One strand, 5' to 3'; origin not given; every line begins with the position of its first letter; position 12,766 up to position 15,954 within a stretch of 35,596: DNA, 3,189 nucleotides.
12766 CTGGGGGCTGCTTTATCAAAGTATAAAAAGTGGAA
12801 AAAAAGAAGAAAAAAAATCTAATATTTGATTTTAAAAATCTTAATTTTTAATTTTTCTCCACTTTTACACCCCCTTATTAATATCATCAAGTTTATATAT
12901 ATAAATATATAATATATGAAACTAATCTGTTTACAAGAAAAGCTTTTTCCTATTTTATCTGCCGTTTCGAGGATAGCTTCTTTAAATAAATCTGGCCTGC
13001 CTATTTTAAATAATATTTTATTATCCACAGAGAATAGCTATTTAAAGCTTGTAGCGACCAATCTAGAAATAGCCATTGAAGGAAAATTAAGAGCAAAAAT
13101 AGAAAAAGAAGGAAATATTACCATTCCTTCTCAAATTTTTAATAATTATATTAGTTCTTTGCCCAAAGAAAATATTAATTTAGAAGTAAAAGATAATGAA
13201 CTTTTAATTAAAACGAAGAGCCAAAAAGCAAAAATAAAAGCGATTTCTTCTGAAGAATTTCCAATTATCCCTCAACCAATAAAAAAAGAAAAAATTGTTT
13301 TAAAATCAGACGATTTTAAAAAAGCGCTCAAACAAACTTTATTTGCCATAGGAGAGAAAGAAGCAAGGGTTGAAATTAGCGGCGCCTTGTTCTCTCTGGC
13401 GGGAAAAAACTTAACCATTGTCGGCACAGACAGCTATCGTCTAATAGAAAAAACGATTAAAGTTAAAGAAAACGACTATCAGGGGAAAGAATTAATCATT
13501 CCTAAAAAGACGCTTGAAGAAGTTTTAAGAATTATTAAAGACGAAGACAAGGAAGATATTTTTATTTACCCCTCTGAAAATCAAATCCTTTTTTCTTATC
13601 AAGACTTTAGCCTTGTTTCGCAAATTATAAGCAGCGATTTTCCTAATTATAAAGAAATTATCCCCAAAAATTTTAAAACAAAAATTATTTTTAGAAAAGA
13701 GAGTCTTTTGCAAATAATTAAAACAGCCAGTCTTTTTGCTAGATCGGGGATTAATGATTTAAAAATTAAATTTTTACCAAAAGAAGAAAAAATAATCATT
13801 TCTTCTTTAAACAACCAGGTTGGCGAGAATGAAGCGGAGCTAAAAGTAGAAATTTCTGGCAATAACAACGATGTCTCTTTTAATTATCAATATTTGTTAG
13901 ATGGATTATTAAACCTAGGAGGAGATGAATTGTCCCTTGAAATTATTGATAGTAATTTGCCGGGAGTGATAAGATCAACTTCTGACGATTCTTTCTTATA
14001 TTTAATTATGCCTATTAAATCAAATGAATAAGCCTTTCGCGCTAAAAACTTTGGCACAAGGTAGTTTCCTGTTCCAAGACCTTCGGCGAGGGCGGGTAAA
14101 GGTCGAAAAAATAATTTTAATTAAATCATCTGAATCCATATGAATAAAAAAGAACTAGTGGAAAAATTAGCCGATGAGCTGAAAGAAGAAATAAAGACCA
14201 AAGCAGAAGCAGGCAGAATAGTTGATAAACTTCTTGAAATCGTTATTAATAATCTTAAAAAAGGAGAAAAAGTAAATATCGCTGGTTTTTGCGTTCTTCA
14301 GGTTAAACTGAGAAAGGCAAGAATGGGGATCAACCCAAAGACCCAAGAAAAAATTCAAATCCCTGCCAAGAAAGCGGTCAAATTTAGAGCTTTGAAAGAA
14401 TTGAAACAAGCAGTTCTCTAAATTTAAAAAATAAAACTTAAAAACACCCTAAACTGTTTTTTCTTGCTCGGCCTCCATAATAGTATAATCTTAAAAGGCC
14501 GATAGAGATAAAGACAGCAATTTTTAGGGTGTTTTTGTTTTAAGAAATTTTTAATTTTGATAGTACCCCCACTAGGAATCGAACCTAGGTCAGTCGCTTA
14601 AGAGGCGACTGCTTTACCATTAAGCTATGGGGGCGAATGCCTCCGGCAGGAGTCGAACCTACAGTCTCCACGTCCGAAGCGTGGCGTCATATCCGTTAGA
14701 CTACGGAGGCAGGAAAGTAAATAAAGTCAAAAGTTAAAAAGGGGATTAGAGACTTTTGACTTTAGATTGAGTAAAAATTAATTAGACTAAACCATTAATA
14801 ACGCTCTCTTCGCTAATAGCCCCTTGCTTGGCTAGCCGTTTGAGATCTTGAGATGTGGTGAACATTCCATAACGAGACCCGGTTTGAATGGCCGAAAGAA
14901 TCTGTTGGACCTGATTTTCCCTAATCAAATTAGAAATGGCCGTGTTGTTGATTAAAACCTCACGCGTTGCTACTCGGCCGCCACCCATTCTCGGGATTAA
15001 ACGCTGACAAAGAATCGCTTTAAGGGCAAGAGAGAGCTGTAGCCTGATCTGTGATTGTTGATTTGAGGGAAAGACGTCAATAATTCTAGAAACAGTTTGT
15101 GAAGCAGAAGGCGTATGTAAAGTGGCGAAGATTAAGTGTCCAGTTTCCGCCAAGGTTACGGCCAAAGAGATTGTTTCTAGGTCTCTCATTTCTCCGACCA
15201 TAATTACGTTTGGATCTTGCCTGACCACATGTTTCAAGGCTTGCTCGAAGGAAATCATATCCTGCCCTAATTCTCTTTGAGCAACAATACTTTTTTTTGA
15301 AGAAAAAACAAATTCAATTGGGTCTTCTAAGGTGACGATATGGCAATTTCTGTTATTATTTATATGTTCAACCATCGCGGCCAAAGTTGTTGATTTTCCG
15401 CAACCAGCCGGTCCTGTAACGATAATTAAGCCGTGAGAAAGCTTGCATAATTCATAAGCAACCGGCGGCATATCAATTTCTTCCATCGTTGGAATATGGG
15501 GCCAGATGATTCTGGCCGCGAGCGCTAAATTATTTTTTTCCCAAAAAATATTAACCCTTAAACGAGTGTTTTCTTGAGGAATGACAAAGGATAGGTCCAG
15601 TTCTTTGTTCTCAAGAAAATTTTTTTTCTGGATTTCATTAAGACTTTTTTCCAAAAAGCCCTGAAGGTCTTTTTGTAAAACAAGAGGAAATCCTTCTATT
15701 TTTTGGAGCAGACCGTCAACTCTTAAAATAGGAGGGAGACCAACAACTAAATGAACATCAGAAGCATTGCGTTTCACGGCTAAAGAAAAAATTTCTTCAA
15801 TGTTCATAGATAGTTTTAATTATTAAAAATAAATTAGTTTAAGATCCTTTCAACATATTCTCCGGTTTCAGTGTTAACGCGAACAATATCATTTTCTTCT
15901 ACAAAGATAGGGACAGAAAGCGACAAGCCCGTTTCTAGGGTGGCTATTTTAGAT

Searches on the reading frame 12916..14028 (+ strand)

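Call 34: search_protein_families(library=ncbifam, proteins=[window:12916-14028:+], max_evalue=0.00001)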
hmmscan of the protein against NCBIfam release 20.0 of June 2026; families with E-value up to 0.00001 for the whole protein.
window:12916-14028:+ (371 aa): 3 families
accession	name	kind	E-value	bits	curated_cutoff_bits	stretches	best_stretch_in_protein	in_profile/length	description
TIGR00663.1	dnan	equivalog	1.5e-79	267.6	137.65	1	1-368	1-366/367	DNA polymerase III subunit beta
NF004184.0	PRK05643.3-2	equivalog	5.8e-41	140.7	443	1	1-368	1-374/375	DNA polymerase III subunit beta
NF011508.0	PRK14946.1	equivalog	2e-18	66.7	513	1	23-331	22-329/366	DNA polymerase III subunit beta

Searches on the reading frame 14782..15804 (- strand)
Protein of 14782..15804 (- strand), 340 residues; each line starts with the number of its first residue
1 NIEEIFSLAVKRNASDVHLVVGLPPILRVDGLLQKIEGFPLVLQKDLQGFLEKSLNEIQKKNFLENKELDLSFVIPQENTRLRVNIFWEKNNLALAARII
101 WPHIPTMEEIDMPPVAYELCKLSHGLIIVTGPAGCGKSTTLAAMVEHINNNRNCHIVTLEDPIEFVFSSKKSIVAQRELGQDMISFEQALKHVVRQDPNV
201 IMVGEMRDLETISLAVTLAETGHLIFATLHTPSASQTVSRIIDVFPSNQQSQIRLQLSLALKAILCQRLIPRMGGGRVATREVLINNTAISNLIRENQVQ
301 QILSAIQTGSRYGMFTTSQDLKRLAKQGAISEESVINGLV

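Call 34: search_protein_families(library=ncbifam, proteins=[window:14782-15804:-], max_evalue=0.00001)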
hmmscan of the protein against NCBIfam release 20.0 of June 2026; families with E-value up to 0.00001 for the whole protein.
window:14782-15804:- (340 aa): 17 families
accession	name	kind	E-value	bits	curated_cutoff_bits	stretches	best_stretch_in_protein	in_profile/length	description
TIGR01420.1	pilT_fam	subfamily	3.5e-125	417.8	319.1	1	2-335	2-334/343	PilT/PilU family type 4a pilus ATPase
TIGR02525.1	plasmid_TraJ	equivalog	1.2e-45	156.1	368.3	1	87-297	112-325/372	plasmid transfer ATPase TraJ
TIGR02533.1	type_II_gspE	equivalog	1.6e-41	142.5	630.25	1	119-272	238-381/486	type II secretion system ATPase GspE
TIGR02524.1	dot_icm_DotB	equivalog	2.2e-40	138.9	463.3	1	2-333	6-348/358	Dot/Icm type IV secretion system ATPase DotB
TIGR02538.1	type_IV_pilB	equivalog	1.5e-37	129.5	675.65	1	123-267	315-457/564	type IV-A pilus assembly ATPase PilB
NF007755.0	PRK10436.1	equivalog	1.5e-36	126.1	617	1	2-274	89-359/465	type II secretion system protein GspE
NF041000.1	ATPase_ComGA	equivalog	6.4e-36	123.7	300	1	73-271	73-266/267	competence type IV pilus ATPase ComGA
NF053534.1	T4PilAsmATPsTfpB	equivalog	7.9e-33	113.7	850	1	118-299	330-499/584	type IV pilus assembly ATPase TfpB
NF058587.1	archaellum_moto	equivalog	1.8e-13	50.1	550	1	126-241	277-393/527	archaellum flagellar ATPase motor FlaI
TIGR02788.1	VirB11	equivalog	3.4e-13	49.3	249.95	1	126-251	146-272/308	P-type DNA transfer ATPase VirB11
TIGR02782.1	TrbB_P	equivalog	5.3e-13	48.9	304.55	1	123-265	135-276/303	P-type conjugative transfer ATPase TrbB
NF010407.0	PRK13833.1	subfamily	8.3e-10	38.6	499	1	127-278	147-293/323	conjugal transfer protein TrbB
NF010469.0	PRK13894.1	subfamily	6.4e-09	35.6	508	1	124-254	149-277/320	conjugal transfer ATPase TrbB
TIGR03819.1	heli_sec_ATPase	hypoth_equivalog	8.5e-09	35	373.15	1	127-241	181-297/340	TadA family conjugal transfer-associated ATPase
NF010425.0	PRK13851.1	equivalog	1.2e-07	30.9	461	1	120-249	158-288/344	type IV secretion system protein VirB11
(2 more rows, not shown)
